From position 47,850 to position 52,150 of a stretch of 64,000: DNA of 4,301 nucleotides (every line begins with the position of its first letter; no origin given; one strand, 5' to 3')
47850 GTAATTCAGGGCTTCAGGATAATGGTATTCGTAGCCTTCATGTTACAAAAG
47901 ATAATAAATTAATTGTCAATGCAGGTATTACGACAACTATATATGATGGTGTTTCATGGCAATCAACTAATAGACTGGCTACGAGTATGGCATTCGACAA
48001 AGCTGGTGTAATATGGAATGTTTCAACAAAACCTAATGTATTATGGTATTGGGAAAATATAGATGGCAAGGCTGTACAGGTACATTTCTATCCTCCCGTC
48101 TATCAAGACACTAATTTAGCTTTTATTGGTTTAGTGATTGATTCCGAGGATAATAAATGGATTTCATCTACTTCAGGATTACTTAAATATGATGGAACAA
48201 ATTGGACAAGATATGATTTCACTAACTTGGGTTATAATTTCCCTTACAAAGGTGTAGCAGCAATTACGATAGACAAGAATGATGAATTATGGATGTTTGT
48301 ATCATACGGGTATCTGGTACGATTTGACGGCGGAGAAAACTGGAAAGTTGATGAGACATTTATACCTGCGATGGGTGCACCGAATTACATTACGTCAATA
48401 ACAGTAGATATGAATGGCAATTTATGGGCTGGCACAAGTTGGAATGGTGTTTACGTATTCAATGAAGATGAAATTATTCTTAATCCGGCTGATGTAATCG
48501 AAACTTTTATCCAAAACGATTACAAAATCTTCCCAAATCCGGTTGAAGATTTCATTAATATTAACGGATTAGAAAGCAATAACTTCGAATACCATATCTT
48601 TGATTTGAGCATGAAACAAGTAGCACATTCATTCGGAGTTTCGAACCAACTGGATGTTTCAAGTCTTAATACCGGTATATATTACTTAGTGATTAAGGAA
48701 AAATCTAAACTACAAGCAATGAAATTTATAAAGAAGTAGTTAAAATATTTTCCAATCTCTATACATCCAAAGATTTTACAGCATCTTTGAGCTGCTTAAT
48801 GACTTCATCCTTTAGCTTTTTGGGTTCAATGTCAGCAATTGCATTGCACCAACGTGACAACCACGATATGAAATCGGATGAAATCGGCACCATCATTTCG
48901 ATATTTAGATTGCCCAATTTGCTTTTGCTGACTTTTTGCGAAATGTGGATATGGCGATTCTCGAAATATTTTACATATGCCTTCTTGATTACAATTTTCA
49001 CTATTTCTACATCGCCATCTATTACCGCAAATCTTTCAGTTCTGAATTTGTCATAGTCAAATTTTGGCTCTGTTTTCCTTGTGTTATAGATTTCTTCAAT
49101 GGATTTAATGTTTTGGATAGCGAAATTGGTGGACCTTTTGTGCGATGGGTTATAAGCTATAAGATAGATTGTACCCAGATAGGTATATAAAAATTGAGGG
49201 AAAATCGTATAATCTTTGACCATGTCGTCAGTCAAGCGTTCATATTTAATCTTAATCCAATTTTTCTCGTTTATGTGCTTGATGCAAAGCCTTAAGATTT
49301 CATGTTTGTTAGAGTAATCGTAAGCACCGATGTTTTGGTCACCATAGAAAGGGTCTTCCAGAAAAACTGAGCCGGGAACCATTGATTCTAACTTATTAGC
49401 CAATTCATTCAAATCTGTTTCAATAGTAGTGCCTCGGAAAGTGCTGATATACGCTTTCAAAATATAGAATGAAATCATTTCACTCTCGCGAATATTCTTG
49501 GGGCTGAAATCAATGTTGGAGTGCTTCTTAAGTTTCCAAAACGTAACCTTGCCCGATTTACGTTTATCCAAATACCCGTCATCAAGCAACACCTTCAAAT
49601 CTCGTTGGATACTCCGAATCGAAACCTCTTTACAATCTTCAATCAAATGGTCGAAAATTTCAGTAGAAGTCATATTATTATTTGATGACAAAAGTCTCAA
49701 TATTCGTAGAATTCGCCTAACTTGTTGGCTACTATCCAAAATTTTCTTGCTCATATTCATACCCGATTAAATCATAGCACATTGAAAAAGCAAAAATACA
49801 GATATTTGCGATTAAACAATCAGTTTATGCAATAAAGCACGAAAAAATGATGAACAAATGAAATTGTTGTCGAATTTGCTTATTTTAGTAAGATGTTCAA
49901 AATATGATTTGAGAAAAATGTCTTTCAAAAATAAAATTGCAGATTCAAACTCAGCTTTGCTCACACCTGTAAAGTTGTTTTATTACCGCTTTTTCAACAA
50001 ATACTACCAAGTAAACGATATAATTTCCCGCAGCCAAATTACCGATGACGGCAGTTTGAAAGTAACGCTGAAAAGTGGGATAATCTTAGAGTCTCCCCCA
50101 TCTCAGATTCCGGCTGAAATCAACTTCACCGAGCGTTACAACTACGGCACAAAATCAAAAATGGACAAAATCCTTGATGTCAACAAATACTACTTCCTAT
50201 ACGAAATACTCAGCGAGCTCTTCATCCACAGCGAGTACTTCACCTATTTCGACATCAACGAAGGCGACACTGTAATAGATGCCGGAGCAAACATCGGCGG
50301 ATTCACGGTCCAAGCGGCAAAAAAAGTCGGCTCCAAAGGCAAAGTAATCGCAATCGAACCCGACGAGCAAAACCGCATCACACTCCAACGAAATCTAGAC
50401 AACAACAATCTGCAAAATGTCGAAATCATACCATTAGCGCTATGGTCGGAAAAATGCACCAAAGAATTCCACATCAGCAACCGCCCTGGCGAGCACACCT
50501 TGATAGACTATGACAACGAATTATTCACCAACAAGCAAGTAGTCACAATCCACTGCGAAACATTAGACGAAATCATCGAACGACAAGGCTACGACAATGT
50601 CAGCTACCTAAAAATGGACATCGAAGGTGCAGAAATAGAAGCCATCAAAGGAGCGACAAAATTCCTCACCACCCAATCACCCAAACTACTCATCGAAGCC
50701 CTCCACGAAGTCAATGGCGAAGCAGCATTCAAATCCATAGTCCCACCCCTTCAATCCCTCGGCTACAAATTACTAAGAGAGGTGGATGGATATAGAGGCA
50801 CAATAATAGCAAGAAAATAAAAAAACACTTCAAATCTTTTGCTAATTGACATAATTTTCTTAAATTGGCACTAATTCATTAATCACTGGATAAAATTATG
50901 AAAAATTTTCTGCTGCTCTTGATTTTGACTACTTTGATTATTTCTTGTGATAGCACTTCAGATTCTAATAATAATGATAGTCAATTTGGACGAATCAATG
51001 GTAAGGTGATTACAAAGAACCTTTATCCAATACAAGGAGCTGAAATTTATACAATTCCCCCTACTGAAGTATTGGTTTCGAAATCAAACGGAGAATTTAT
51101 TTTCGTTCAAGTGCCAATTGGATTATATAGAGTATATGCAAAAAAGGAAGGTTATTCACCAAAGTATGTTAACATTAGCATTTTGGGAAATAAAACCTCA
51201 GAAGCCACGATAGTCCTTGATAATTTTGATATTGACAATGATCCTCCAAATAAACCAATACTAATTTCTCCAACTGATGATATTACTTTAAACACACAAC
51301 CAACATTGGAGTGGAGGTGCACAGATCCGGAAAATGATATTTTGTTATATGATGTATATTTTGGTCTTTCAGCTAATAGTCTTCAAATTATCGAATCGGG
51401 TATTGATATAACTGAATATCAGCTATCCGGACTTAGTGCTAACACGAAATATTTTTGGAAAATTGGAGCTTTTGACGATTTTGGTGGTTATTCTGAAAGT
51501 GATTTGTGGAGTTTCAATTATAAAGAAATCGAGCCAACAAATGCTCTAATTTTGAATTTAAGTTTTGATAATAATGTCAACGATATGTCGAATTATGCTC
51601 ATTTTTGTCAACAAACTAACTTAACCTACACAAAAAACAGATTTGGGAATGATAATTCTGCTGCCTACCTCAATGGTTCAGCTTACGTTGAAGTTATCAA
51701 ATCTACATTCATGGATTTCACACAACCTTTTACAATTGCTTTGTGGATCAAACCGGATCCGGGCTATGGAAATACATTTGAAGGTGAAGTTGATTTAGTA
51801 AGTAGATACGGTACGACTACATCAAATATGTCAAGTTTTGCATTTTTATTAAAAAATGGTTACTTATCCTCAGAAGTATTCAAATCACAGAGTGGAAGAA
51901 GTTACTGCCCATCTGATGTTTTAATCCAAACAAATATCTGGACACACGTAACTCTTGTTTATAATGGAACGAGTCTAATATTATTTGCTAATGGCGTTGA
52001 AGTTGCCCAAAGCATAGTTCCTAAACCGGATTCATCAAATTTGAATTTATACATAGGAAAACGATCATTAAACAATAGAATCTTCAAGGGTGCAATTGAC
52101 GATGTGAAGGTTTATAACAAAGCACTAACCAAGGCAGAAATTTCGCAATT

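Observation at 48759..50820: WYL-domain regulator divergently paired with an FkbM-family methyltransferase of foreign codon usage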

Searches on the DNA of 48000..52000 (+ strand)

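Call 47: search_rna_families(source=window, start=48000, end=52000, threshold=evalue, max_evalue=1)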
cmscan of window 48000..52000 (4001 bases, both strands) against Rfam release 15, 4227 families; matches with E-value up to 1: 0.
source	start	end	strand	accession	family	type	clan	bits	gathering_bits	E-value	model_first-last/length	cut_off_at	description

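Call 70: search_dna_similar(query=window:49918-50820:+, collection=phages, mode=distant, max_rows=5)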
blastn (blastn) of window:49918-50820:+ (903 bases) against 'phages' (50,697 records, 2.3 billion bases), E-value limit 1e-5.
No match.

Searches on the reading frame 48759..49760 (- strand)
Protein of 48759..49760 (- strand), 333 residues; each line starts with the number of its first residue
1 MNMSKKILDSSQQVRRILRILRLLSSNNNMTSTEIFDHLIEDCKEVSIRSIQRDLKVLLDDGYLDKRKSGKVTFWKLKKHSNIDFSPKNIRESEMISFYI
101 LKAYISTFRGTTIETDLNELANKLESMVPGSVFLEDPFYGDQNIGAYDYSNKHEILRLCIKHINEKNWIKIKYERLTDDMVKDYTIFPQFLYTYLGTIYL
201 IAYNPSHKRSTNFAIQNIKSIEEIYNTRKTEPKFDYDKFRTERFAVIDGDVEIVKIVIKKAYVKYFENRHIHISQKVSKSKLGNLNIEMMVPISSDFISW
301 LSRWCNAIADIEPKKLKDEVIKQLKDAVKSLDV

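Call 5: search_protein_families(library=pfam, proteins=[window:48759-49760:-], max_evalue=0.01)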
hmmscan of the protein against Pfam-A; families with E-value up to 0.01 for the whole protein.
window:48759-49760:- (333 aa): 2 families
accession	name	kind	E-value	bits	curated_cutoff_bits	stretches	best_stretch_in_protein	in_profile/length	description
PF13280.12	WYL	-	6.4e-07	29.7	21.8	1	155-222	2-69/70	WYL domain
PF01475.25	FUR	-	0.0027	18.3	23.1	1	18-73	11-69/121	Ferric uptake regulator family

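Call 6: search_protein_families(library=ncbifam, proteins=[window:48759-49760:-], max_evalue=0.01)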
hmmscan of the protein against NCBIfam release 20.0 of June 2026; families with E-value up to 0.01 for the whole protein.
window:48759-49760:- (333 aa): 1 family
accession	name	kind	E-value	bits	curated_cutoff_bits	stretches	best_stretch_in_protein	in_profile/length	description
NF033788.1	HTH_metalloreg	subfamily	0.002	17.9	55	1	18-80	14-71/77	metalloregulator ArsR/SmtB family transcription factor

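Call 7: search_protein_families(library=padloc, proteins=[window:48759-49760:-], max_evalue=0.01)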
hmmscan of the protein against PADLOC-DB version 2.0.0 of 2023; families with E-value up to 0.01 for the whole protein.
window:48759-49760:- (333 aa): 6 families
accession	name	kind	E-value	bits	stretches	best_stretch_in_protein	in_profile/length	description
PDLC01652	WYL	-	9.7e-18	63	1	148-327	12-161/162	"CAS-I,CAS-II,CAS-III,CAS-IV,CAS-V,CAS-VI; associated_signaling"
PDLC01457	WYL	-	6e-15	53.4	1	13-254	2-207/229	"CAS-I,CAS-II,CAS-III,CAS-IV,CAS-V,CAS-VI; associated_signaling"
PDLC01766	Cas3c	-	1.6e-11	41.2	1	13-326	6-311/1009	-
PDLC01484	WYL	-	1.1e-06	26.1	1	24-226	102-287/437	"CAS-I,CAS-II,CAS-III,CAS-IV,CAS-V,CAS-VI; associated_signaling"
PDLC01510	WYL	-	1.1e-06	26.1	1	24-226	102-287/437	"CAS-I,CAS-II,CAS-III,CAS-IV,CAS-V,CAS-VI; associated_signaling"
PDLC01720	Csa3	-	1.1e-05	24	1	14-79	27-90/118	Csa3_1_CAS-I-II-III-IV-V-VI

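Call 27: search_solved_structures(query=window:48762-49760:-, max_evalue=0.1)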
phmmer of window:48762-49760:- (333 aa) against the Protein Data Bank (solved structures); distinct sequences matched with E-value up to 0.1: 5.
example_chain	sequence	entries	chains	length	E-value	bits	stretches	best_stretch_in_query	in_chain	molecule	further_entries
7u02_B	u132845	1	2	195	0.011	18.2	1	199-329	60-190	WYL domain-containing protein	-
7tzv_A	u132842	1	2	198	0.012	18.2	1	199-329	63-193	WYL domain-containing protein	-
9cu3_B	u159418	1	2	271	0.026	17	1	199-328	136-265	WYL domain-containing protein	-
9pfq_Q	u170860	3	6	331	0.04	16.4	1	199-328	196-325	WYL domain-containing protein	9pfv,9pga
8tp8_A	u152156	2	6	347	0.044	16.3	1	199-328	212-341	DeoR-family transcriptional regulator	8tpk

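Call 50: find_homologous_proteins(query=window:48762-49760:-)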
Query window:48762-49760:- (333 aa): 22 proteins with E <= 0.001 among 873 candidates.
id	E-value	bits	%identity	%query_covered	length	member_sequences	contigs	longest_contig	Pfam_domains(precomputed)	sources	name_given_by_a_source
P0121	1.2e-197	674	91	99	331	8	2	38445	PF13280.13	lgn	-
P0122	5.3e-182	622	84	99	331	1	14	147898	PF13280.13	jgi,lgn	jgi:predicted DNA-binding transcriptional regulator YafY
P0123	2.4e-160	551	75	97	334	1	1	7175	PF13280.13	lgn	-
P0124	2.0e-119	417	57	97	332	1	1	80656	PF13280.13,PF25583.2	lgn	-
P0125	9.5e-118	411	56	98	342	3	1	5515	PF13280.13,PF25583.2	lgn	-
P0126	1.2e-116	407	57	96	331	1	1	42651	PF13280.13,PF25583.2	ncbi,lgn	-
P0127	2.4e-112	393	56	95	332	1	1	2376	PF13280.13,PF25583.2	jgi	jgi:predicted DNA-binding transcriptional regulator YafY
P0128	7.7e-102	359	50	97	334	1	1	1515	PF13280.13,PF25583.2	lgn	-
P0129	1.8e-100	354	50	98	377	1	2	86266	PF13280.13,PF25583.2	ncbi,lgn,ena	ncbi:MAG: WYL domain-containing protein [bacterium]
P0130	3.4e-100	353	51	96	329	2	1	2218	PF25583.2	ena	-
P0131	2.8e-99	350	49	95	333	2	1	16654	PF13280.13,PF25583.2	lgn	-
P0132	6.9e-98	346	50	100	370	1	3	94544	PF13280.13,PF25583.2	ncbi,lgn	-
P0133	1.4e-96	342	50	98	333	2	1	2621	PF13280.13,PF25583.2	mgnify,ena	mgnify:FL=1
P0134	1.4e-96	342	48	97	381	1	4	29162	PF13280.13,PF25583.2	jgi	jgi:predicted DNA-binding transcriptional regulator YafY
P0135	8.1e-96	339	50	98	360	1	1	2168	PF13280.13,PF25583.2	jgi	jgi:predicted DNA-binding transcriptional regulator YafY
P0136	6.9e-94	333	48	95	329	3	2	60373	PF13280.13,PF25583.2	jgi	jgi:predicted DNA-binding transcriptional regulator YafY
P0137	1.1e-92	329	48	96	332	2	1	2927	PF13280.13,PF25583.2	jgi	jgi:predicted DNA-binding transcriptional regulator YafY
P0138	1.5e-91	325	49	95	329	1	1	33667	PF13280.13,PF25583.2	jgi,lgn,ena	-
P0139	2.9e-60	222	39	92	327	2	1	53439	PF25583.2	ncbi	ncbi:MAG: WYL domain-containing protein [bacterium]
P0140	1.3e-57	214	36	96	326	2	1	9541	PF25583.2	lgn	-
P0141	2.1e-50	190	36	92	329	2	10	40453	PF13280.13,PF25583.2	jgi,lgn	-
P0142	4.7e-4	38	26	97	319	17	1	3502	PF08279.19,PF13280.13,PF08220.19,PF25583.2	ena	-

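Call 51: find_encoding_contigs(protein=P0129, flank=5000, max_places=1)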
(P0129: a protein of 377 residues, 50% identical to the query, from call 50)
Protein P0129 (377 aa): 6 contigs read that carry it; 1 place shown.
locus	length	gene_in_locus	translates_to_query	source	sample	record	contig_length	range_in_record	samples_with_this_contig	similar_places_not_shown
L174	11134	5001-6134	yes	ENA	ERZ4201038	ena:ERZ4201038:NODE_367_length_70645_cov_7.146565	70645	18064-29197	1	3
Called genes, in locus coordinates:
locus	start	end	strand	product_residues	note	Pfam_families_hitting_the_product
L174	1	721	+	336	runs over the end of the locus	PF11013:DUF2851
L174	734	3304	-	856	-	PF15902:Sortilin-Vps10 (faint), PF13860:FlgD_ig, PF18962:Por_Secre_tail (faint)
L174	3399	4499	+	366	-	-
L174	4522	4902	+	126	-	PF00472:RF-1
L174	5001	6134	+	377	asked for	PF13280:WYL, PF25583:WCX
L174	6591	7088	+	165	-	PF00072:Response_reg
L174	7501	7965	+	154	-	PF01257:2Fe-2S_thioredx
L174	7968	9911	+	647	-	PF01512:Complex1_51K, PF10589:NADH_4Fe-4S, PF13187:Fer4_9 (weak), PF00037:Fer4 (weak), PF13237:Fer4_10, PF14697:Fer4_21, PF00037:Fer4, PF12837:Fer4_6 (weak), +1 more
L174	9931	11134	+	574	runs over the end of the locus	PF00111:Fer2 (weak), PF13510:Fer2_4, PF10588:NADH-G_4Fe-4S_3, PF22117:Fer4_Nqo3, PF12838:Fer4_7, PF00037:Fer4, PF02906:Fe_hyd_lg_C, PF02256:Fe_hyd_SSU, +5 more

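Call 52: find_encoding_contigs(protein=P0136, flank=5000, max_places=1)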
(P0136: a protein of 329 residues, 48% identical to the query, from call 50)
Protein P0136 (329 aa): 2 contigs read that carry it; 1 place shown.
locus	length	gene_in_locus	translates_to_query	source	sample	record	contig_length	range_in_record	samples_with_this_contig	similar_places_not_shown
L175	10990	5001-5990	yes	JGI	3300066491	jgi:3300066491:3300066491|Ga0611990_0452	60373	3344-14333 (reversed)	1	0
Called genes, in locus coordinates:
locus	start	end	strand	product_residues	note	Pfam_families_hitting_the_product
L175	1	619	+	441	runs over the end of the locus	PF01523:PmbA_TldD_1st, PF19290:PmbA_TldD_2nd, PF19289:PmbA_TldD_3rd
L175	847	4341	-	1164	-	PF18962:Por_Secre_tail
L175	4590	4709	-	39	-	-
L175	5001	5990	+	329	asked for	PF13280:WYL, PF25583:WCX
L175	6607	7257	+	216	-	-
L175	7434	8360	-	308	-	PF07228:SpoIIE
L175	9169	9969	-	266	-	PF13180:PDZ_2, PF17820:PDZ_6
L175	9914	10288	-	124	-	-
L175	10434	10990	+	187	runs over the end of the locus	-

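Call 53: find_encoding_contigs(protein=P0139, flank=5000, max_places=1)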
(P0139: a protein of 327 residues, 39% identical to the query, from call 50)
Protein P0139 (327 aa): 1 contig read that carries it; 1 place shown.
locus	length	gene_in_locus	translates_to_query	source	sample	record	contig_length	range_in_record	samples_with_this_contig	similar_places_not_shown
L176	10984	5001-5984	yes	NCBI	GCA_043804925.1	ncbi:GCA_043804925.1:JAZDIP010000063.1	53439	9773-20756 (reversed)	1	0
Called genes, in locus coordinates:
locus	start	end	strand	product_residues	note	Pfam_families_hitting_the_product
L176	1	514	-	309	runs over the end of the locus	PF20208:ARPP-1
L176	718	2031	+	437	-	PF05226:CHASE2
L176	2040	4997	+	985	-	PF24885:TPR_NPHP3, PF13424:TPR_12, PF13374:TPR_10, PF13374:TPR_10, PF13424:TPR_12, PF24885:TPR_NPHP3, PF13424:TPR_12, PF24885:TPR_NPHP3, +20 more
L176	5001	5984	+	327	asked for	PF25583:WCX (weak)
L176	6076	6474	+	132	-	PF05168:HEPN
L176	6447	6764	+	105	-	PF01909:NTP_transf_2, PF18765:Polbeta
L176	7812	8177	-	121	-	-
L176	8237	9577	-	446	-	PF00092:VWA, PF13519:VWA_2 (weak), PF00691:OmpA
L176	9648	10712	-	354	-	-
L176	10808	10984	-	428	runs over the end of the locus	-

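Call 54: find_encoding_contigs(protein=P0141, flank=5000, max_places=1)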
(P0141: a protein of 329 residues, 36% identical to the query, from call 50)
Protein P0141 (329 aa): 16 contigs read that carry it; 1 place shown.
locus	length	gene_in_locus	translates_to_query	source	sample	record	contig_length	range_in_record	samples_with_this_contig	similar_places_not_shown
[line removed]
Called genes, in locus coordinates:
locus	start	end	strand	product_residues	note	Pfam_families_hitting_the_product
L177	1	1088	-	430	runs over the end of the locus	PF00092:VWA, PF00691:OmpA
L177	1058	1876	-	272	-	PF01135:PCMT (weak), PF01596:Methyltransf_3, PF02390:Methyltransf_4 (weak), PF13578:Methyltransf_24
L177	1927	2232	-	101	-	PF12823:DUF3817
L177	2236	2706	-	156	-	-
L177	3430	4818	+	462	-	PF00919:UPF0004, PF04055:Radical_SAM, PF01938:TRAM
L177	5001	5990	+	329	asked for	PF13280:WYL (weak), PF25583:WCX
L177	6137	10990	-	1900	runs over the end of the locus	PF20009:GEVED, PF18962:Por_Secre_tail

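Call 78: search_solved_structures(query=A3, max_evalue=0.001)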
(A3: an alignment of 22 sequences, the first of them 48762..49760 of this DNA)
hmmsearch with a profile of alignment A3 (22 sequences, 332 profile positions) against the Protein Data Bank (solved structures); distinct sequences matched with E-value up to 0.001: 6.
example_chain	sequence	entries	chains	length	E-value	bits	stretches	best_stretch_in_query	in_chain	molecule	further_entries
7u02_B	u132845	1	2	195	3.2e-12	49.5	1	197-326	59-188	WYL domain-containing protein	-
7tzv_A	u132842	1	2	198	3.3e-12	49.4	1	197-326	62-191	WYL domain-containing protein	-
9cu3_B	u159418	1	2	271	7.3e-12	48.3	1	197-326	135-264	WYL domain-containing protein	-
9pfq_Q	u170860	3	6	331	1e-11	47.8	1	197-326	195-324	WYL domain-containing protein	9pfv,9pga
8tp8_A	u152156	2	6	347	1.1e-11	47.8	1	197-326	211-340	DeoR-family transcriptional regulator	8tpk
6dk4_A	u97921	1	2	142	0.00077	21.9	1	11-121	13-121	Ferric uptake regulation protein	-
